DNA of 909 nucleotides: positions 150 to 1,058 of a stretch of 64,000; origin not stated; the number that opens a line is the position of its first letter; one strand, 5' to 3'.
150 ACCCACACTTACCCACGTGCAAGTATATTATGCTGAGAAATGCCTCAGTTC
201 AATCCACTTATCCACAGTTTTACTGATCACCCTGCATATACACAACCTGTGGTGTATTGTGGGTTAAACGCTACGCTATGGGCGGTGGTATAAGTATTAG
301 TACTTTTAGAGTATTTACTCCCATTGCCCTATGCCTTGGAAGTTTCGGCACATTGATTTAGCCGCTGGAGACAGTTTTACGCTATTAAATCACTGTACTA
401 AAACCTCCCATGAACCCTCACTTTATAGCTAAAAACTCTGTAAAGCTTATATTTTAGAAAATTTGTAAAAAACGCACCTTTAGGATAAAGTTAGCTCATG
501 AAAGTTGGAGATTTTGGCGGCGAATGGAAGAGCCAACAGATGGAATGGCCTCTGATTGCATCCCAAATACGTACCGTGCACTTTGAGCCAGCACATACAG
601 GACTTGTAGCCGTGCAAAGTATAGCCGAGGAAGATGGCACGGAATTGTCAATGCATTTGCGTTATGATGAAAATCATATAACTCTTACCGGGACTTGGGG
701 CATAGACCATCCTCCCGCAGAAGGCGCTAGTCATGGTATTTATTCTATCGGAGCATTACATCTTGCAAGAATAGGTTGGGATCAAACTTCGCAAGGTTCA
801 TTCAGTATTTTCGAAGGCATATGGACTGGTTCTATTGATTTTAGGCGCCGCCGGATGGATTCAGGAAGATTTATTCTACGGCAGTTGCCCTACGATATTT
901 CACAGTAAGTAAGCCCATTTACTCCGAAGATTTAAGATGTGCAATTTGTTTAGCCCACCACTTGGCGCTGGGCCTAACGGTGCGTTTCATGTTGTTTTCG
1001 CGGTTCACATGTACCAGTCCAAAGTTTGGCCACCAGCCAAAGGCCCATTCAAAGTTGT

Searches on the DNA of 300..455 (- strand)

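Call 57: build_rna_model(alignment_id=A4)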
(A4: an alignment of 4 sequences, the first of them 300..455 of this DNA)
Model R1 built from alignment A4 (4 sequences, 170 columns); structure: RNAalifold consensus.
model positions 154; base pairs 24; branch points 0; effective number of sequences 1.73; information 0.59 bits per position. Calibrated on 0.2 Mb of random sequence (short: E-values are rough).
structure used (alignment columns):
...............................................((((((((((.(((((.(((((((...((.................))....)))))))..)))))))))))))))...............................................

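Call 58: search_with_rna_model(model_id=R1, sources=[window, L007, L009, L011, L018, L019, L021, L023, L024, L012, L020, L022], max_evalue=10)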
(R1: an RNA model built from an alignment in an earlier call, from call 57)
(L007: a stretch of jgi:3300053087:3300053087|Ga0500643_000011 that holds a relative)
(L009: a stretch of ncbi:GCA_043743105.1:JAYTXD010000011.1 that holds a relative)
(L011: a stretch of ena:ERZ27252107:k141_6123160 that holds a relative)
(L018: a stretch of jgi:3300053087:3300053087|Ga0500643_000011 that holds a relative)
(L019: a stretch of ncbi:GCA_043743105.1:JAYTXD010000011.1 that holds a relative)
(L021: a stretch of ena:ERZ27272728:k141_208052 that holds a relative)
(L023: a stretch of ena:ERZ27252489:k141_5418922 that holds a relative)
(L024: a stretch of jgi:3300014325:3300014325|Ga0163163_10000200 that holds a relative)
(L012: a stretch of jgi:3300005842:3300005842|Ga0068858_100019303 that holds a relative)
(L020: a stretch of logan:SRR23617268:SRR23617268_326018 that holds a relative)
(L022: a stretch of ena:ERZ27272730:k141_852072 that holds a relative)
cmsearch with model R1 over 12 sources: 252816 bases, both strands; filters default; matches with E-value up to 10: 7.
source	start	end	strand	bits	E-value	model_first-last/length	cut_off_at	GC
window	295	448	-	165.3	5.4e-33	1-154/154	no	0.38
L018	15224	15372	+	153.2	2.3e-30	1-154/154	no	0.46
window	22380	22534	-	152.3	3.6e-30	1-154/154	no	0.45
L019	14105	14260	+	140.2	1.5e-27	1-154/154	no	0.37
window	300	452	+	38.4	2e-05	1-154/154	no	0.39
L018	15256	15329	-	38.2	2.2e-05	41-113/154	no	0.42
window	22423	22495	+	37.6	3e-05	41-111/154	no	0.41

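Call 69: search_with_rna_model(model_id=R1, sources=[L025, L026], max_evalue=10, show_alignments=2)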
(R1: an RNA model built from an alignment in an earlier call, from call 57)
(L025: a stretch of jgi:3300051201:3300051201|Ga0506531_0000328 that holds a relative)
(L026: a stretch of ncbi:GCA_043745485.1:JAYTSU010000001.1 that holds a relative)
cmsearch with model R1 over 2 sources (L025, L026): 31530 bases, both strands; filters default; matches with E-value up to 10: 3.
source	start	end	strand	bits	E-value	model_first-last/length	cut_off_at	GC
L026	9996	10138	-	99.2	1.6e-19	1-154/154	no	0.43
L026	10036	10109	+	34.1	2.1e-05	41-113/154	no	0.41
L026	10385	10455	+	19.3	0.035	1-154/154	no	0.37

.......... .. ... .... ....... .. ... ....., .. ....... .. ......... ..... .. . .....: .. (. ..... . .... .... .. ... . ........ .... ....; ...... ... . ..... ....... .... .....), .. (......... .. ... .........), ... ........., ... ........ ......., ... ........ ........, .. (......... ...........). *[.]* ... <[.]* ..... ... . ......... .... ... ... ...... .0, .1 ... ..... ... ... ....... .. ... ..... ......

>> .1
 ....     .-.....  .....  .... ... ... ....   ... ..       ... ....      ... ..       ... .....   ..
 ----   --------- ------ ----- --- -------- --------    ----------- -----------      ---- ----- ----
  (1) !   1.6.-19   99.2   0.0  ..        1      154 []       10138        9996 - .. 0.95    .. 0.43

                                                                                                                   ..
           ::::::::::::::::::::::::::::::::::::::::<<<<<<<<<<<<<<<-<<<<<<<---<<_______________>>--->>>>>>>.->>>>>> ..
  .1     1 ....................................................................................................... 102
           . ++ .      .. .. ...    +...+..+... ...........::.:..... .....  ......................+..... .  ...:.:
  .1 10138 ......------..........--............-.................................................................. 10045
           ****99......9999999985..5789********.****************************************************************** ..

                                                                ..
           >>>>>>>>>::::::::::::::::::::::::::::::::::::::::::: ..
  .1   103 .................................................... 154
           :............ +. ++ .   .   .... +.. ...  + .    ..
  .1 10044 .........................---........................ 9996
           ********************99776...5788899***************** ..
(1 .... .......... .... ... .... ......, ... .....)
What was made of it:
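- In L026 the module is inverted relative to both flanking genes (call 69). It occurs in both orientations at the same spacer (L026 inverted, call 69).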

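Call 83: search_with_rna_model(model_id=R1, sources=[L027], max_evalue=10, show_alignments=3)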
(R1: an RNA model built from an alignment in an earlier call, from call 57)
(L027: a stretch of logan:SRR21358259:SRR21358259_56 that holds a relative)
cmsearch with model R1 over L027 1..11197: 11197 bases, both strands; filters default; matches with E-value up to 10: 1.
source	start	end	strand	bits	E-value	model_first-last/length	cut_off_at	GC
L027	6019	6053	-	11.3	0.7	60-92/154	no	0.31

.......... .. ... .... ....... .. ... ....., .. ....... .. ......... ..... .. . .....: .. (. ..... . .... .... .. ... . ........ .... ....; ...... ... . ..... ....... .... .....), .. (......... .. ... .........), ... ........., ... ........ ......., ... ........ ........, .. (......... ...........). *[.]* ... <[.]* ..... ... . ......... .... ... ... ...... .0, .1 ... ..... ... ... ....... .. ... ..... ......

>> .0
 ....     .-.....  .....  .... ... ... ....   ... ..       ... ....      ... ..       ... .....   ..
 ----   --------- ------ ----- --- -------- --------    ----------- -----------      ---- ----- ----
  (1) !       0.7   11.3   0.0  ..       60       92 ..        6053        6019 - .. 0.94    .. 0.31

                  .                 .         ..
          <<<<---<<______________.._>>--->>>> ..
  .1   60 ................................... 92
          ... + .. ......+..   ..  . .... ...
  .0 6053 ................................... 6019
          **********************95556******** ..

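Call 93: build_rna_model(alignment_id=A5, structure=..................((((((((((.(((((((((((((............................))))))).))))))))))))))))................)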
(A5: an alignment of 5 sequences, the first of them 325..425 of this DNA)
Model R2 built from alignment A5 (5 sequences, 110 columns); structure: as given.
model positions 99; base pairs 23; branch points 0; effective number of sequences 1.33; information 0.589 bits per position. Calibrated on 0.2 Mb of random sequence (short: E-values are rough).
structure used (alignment columns):
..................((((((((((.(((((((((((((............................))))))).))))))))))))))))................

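Call 94: search_with_rna_model(model_id=R2, source=window, filters=off, max_evalue=10)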
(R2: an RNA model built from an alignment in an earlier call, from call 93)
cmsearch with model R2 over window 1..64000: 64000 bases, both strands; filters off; matches with E-value up to 10: 9.
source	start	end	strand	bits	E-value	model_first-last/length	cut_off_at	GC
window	324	422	-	105.4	4.4e-25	1-99/99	no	0.44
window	22409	22510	-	100.6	7.6e-24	1-99/99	no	0.42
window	22409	22509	+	39.1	6e-08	1-99/99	no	0.43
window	324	422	+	35.5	5.1e-07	1-99/99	no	0.44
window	26052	26114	+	13.7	0.22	16-84/99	no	0.22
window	26037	26132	-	12.5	0.44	1-99/99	no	0.29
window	30048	30129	-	9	3.5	1-99/99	no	0.38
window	58847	58883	+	8.1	5.9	1-99/99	no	0.35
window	30669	30724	-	8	6.2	1-99/99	no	0.27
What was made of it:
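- Checked: A covariance-model search with filters off finds no third copy in the window (call 94).
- There are only two copies in 64 kb with filters off (call 94).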

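Call 95: search_with_rna_model(model_id=R2, sources=[L007, L009, L011, L018, L019, L021, L023, L025, L026, L027], max_evalue=10)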
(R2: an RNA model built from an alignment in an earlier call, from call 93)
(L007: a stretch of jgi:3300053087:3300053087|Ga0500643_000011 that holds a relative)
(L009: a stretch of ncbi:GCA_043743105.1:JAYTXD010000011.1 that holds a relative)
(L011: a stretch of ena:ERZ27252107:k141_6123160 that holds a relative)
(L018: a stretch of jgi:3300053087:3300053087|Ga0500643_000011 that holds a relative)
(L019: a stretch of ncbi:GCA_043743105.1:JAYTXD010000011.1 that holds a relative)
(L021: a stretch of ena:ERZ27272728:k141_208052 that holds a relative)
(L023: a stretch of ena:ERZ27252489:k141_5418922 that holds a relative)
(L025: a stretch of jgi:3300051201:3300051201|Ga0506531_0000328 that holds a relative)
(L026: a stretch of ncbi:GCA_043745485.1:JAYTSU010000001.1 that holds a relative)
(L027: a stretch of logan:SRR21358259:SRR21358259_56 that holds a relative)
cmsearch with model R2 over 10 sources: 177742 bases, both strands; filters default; matches with E-value up to 10: 9.
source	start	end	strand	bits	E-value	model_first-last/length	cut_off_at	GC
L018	15244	15343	+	111.5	3.3e-26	1-99/99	no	0.46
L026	10022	10122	-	104.5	2.2e-24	1-99/99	no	0.41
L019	14131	14230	+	83.2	6.7e-19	1-99/99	no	0.39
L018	15244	15344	-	38.9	1.8e-07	1-99/99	no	0.47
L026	10022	10121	+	37.5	4.3e-07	1-99/99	no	0.41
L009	6584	6676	+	16.6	0.11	1-99/99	no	0.25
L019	14131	14230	-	13.7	0.59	1-99/99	no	0.39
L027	6019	6053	-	13.2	0.79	34-66/99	no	0.31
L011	1503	1522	-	9.3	8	43-62/99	no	0.65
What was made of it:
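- On MITE (e.g. Correia, ERIC, RUP): There are two copies in 64 kb with filters off (call 94), and one per relative locus set, always in the mraZ spacer (calls 58, 69, 95).
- None lie outside the mraZ spacer in about 180 kb of relatives' loci (calls 58, 95).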

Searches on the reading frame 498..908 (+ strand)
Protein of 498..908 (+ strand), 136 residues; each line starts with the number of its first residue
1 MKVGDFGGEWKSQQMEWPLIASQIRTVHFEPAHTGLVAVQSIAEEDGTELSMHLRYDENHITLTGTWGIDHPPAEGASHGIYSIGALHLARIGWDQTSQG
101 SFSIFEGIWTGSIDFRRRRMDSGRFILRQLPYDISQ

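Call 16: search_protein_families(library=pfam, proteins=[window:498-908:+], max_evalue=0.01)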
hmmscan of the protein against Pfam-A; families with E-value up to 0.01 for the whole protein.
window:498-908:+ (136 aa): 0 families

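Call 18: find_encoding_contigs(protein=window:498-908:+, flank=3000, max_places=10)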
Protein window:498-908:+ (136 aa): 1 contig read that carries it; 1 place shown.
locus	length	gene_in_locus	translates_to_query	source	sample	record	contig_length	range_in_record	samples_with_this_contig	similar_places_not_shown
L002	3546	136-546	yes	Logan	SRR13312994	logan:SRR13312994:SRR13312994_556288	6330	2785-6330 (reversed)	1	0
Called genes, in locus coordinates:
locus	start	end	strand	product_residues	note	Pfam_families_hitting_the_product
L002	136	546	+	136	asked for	-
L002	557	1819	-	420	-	PF00232:Glyco_hydro_1, PF02449:Glyco_hydro_42 (weak), PF00232:Glyco_hydro_1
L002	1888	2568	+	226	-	-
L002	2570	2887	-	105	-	-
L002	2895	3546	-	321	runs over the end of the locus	PF20613:HipA_2 (faint)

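Call 42: find_homologous_proteins(query=window:498-908:+)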
Query window:498-908:+ (136 aa): 1 proteins with E <= 0.001 among 4 candidates.
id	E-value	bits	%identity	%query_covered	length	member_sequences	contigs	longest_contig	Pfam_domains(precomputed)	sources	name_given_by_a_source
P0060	5.5e-88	310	100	100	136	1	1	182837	-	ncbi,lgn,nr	ncbi:MAG: hypothetical protein JWO47_12 [Candidatus Saccharibacteria bacterium]|nr:hypothetical prot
